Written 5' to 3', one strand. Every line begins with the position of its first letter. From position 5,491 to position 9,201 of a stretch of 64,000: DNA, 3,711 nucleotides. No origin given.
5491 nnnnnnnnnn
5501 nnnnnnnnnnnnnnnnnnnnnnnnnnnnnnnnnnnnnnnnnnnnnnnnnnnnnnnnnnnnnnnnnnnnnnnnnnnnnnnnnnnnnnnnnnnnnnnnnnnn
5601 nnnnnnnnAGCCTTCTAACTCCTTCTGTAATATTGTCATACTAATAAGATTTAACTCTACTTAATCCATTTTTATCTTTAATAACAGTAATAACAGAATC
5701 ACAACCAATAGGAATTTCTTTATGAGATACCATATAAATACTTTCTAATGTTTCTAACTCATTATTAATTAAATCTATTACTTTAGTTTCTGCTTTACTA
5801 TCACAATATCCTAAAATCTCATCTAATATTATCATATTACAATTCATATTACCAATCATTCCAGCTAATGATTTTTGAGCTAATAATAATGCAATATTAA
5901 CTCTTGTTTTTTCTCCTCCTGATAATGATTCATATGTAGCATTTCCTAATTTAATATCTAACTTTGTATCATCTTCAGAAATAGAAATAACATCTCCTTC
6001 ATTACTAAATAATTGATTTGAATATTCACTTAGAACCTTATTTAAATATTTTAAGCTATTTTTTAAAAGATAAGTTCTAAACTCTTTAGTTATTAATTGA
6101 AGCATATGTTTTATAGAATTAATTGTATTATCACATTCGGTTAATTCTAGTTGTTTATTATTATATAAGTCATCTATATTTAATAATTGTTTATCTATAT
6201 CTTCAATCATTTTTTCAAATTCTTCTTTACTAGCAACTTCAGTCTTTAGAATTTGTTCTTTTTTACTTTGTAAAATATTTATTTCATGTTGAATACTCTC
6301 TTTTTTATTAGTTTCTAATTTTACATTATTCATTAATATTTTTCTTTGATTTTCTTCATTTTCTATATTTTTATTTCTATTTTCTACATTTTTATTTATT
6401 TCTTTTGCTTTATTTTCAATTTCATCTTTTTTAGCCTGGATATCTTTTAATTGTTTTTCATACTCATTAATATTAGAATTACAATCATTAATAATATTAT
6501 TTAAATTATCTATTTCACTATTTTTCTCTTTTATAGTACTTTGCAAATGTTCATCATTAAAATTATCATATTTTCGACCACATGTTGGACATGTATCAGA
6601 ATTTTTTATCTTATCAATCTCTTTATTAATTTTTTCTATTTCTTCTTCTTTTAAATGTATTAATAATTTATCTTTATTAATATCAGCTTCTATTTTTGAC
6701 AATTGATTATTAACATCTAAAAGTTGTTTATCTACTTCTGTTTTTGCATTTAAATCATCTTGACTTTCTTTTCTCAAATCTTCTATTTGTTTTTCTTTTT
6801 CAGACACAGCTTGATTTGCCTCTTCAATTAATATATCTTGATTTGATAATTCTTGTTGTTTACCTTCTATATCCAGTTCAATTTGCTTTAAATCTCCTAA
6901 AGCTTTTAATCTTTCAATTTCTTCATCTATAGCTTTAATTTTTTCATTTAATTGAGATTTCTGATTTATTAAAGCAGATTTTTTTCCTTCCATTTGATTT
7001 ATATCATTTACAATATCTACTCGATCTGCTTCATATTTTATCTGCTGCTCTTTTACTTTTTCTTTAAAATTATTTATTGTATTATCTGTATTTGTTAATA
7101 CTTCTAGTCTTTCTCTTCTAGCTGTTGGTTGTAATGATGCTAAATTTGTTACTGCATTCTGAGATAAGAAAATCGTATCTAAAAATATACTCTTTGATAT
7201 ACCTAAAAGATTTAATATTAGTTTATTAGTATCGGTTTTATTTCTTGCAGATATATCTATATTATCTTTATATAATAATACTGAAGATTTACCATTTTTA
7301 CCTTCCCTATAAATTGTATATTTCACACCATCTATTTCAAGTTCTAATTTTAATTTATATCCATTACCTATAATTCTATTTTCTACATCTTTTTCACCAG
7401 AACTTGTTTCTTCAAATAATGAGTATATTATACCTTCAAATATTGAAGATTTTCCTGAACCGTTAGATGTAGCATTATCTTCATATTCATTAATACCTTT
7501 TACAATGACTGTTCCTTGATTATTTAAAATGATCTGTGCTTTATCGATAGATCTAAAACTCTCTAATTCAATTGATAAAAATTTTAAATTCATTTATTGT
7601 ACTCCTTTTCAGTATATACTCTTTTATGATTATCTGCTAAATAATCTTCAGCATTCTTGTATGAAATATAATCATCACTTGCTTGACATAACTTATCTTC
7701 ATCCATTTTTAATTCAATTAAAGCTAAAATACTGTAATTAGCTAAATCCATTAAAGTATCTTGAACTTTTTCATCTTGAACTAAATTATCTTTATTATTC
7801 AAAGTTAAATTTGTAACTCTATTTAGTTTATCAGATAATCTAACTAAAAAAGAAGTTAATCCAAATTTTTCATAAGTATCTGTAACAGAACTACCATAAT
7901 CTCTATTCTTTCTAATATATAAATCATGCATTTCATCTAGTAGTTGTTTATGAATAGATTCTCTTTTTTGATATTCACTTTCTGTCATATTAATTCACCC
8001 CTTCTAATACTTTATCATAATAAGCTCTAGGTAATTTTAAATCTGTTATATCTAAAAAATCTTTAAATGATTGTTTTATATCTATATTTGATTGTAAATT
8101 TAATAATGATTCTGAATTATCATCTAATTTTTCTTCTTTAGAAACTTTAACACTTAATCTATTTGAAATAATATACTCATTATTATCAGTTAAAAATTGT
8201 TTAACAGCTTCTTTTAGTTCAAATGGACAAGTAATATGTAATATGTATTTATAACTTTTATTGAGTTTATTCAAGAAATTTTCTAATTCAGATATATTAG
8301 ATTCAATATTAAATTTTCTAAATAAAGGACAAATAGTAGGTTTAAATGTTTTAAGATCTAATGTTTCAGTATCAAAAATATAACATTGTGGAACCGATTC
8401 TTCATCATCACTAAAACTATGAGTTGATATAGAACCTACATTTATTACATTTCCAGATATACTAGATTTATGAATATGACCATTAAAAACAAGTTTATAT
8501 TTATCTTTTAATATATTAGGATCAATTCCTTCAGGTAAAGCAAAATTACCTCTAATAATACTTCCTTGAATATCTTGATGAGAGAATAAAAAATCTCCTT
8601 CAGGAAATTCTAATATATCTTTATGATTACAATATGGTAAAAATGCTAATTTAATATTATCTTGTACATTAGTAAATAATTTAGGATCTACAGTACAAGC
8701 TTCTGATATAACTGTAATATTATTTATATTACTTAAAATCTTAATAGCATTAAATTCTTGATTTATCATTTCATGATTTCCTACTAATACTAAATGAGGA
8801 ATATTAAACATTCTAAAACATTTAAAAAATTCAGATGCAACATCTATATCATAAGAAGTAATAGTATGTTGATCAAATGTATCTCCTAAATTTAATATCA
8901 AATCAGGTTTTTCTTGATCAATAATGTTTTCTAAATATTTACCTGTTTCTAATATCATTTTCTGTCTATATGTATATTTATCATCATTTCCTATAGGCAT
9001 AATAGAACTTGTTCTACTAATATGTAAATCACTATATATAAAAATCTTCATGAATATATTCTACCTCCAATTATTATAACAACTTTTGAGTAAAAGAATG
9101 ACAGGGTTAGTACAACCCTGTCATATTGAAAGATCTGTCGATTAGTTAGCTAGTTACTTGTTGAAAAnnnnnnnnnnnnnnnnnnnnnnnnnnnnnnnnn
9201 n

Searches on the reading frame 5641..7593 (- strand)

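Call 4: search_protein_families(library=pfam, proteins=[window:5641-7593:-])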
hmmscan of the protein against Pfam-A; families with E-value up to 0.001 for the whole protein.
window:5641-7593:- (650 aa): 3 families
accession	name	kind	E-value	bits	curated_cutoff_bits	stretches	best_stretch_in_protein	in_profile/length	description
PF13476.12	AAA_23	-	1.3e-07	32.9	27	1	7-227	1-201/201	AAA domain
PF04423.19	Rad50_zn_hook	-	6.1e-05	23.2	24.3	1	317-365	3-49/52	Rad50 zinc hook motif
PF13558.12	SbcC_Walker_B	-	0.00048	20.8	27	0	552-610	28-89/90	SbcC/RAD50-like, Walker B motif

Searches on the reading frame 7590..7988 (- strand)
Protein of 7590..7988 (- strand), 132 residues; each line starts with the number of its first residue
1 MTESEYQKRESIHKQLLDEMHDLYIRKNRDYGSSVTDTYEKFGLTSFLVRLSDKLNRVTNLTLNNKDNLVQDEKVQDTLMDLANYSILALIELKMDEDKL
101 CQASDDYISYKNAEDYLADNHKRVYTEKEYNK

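Call 4: search_protein_families(library=pfam, proteins=[window:7590-7988:-])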
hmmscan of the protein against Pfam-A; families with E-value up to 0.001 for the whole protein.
window:7590-7988:- (132 aa): 1 family
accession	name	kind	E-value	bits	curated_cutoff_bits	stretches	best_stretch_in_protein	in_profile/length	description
PF07659.16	DUF1599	-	2.5e-10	41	25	1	27-93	1-61/61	Nucleotide modification associated domain 1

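Call 58: search_protein_families(library=phrogs, proteins=[window:7590-7988:-])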
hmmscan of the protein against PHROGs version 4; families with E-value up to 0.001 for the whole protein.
window:7590-7988:- (132 aa): 1 family
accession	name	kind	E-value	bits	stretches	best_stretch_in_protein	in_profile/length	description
phrog_1485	-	unknown function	4.8e-27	96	1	5-129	14-135/238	-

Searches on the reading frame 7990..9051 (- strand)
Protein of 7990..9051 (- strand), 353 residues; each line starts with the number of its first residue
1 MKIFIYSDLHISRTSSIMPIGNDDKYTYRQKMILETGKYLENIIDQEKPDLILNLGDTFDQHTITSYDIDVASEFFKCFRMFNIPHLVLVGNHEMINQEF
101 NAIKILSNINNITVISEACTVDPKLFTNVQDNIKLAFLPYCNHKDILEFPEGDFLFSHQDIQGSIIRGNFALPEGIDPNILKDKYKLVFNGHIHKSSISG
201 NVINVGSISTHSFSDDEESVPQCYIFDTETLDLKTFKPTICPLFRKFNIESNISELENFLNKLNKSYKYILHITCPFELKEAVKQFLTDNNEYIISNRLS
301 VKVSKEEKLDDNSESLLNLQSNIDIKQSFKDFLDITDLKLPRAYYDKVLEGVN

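Call 4: search_protein_families(library=pfam, proteins=[window:7990-9051:-])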
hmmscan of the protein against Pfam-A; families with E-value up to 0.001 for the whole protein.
window:7990-9051:- (353 aa): 2 families
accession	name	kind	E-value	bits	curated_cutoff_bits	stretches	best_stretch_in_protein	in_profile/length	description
PF00149.33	Metallophos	-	6e-11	43.6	21.5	1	1-195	1-190/191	Calcineurin-like phosphoesterase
PF12850.12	Metallophos_2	-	1.2e-06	29.1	27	1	1-217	1-144/154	Calcineurin-like phosphoesterase superfamily domain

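Call 35: find_related_loci(query=window:7990-9051:-, collection=viral_contigs, flank=7000)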
Query window:7990-9051:- (353 aa) in viral_contigs; peptide patterns used: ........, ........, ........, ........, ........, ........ (x = any residue, [..] = any of these).
8 stretches matched a pattern, but none encodes a relative of the query by tblastn (E <= 1e-3).
